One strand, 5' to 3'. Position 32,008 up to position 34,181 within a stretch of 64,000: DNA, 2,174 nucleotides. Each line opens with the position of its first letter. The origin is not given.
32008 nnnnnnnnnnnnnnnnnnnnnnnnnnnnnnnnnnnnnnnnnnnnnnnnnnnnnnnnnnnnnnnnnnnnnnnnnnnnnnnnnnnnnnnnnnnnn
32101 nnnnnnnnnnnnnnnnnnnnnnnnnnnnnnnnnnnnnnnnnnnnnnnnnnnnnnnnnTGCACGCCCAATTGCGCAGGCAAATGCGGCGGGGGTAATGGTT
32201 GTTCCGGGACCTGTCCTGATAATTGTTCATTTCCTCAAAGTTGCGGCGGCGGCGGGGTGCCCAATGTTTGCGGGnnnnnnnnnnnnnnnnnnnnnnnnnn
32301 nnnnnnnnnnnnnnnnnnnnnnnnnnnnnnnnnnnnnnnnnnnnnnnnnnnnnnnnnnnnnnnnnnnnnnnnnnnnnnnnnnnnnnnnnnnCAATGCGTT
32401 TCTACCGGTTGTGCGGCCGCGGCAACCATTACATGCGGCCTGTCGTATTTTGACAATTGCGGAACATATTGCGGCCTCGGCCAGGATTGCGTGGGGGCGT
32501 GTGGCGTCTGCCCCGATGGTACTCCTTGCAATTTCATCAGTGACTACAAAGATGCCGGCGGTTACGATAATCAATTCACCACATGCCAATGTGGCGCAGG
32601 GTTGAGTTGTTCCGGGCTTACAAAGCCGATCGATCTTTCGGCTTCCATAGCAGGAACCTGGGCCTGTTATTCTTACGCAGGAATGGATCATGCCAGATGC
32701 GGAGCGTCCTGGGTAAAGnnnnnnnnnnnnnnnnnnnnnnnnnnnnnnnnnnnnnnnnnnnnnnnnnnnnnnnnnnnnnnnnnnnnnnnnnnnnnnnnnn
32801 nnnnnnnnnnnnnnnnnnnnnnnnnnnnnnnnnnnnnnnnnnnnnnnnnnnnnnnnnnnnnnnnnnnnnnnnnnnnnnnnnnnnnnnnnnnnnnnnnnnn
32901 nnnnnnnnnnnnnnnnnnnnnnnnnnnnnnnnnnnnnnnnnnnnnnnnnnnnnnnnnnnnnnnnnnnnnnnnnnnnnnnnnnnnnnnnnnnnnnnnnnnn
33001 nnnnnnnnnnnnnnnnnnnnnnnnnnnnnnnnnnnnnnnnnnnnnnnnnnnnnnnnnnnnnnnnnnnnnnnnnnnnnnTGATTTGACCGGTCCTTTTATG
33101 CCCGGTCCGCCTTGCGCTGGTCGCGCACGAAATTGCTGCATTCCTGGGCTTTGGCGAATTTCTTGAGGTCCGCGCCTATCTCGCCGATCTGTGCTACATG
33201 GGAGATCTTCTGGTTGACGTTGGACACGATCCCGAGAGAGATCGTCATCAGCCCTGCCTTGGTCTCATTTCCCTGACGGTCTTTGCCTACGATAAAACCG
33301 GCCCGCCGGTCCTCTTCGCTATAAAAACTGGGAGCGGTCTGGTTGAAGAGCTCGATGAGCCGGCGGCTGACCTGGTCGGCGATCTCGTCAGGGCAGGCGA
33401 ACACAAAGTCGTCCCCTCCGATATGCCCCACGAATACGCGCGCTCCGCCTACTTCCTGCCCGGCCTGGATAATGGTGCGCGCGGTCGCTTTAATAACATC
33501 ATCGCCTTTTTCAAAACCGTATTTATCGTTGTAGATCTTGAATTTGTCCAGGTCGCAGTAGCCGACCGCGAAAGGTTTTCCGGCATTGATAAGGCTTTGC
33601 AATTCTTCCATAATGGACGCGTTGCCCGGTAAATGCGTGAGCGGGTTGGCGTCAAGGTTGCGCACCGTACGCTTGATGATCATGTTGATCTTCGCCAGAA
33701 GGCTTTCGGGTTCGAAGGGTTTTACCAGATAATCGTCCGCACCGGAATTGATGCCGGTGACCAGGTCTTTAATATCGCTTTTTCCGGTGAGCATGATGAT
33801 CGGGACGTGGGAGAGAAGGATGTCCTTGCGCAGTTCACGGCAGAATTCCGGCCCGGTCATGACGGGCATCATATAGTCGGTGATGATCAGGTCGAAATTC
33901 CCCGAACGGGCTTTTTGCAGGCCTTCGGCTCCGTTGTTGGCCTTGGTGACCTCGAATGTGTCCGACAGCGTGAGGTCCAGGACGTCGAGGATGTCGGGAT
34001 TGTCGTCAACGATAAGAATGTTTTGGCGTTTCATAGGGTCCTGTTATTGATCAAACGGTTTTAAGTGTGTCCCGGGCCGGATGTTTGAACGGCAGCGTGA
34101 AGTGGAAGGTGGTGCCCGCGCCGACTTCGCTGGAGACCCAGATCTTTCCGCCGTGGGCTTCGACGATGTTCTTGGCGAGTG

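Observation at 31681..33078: Giant Flp/TadE-type prepilin-like protein with six Cys/Gly-rich 38-aa repeats (48 Cys in repeats, ~70 in total)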

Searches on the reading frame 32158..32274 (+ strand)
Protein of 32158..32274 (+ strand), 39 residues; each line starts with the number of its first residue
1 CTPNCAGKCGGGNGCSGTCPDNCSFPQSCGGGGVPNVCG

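Call 67: search_solved_structures(query=A4, max_evalue=10, show_alignments=2)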
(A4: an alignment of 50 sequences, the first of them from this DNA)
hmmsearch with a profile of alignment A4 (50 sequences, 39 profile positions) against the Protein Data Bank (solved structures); distinct sequences matched with E-value up to 10: 4.
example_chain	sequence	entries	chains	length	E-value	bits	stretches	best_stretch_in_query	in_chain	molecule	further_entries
2n8e_A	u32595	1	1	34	0.11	16.2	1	7-31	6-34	Kappa-conotoxin PVIIA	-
9gm3_A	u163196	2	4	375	1.5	12.5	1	18-36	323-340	ChlB radical SAM domain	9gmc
7eqz_I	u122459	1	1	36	4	11.2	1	3-30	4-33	Metallocarboxypeptidase inhibitor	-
4cpa_I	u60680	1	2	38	4.7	10.9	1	3-30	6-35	METALLOCARBOXYPEPTIDASE INHIBITOR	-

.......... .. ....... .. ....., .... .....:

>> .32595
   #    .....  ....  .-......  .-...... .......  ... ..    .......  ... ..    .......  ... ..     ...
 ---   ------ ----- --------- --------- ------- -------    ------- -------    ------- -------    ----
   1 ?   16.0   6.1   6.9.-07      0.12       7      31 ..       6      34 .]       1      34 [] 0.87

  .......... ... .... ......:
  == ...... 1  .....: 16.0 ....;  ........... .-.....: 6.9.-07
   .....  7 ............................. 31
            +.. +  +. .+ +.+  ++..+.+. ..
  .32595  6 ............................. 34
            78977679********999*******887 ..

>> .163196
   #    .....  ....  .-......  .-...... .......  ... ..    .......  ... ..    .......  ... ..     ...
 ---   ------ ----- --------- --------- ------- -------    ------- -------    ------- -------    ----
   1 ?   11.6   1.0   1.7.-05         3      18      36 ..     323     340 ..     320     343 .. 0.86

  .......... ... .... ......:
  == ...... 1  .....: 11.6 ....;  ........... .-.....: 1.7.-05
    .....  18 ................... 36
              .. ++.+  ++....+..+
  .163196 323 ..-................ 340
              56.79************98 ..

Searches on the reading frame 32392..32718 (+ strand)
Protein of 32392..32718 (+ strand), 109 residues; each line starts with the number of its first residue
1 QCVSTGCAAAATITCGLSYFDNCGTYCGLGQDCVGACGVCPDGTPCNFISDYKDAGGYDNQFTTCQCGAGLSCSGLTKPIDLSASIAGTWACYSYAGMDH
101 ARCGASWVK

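Call 83: search_protein_families(library=pfam, proteins=[window:32392-32718:+], max_evalue=10)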
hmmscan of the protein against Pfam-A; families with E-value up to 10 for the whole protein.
seq(109 aa): 0 families

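Call 84: search_solved_structures(query=window:32392-32718:+, max_evalue=10)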
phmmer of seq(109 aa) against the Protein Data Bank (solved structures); distinct sequences matched with E-value up to 10: 1.
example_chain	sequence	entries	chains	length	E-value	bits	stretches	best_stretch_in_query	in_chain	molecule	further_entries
8tum_e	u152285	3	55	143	0.27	14.8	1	37-94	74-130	Type IV major pilin protein PilA | Pilin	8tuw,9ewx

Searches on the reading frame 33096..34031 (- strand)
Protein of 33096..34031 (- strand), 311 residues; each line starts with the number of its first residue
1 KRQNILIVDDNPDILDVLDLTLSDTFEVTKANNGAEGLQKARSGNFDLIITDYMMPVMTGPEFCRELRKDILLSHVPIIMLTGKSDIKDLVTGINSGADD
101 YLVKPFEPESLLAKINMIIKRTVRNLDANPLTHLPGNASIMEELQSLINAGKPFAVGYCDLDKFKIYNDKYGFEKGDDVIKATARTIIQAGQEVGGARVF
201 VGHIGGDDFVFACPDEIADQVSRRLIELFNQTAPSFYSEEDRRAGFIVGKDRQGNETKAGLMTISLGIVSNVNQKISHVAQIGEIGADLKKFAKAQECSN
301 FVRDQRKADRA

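Call 16: search_protein_families(library=pfam, proteins=[P0110], max_evalue=1)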
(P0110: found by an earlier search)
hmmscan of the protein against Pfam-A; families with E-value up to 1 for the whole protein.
P0110 (424 aa): 2 families
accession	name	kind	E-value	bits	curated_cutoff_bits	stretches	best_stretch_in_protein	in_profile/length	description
PF04021.17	Class_IIIsignal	-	0.0073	16.7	23.7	1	4-24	2-22/27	Class III signal peptide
PF14604.12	SH3_9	-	0.025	14.8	30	0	169-182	36-49/49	Variant SH3 domain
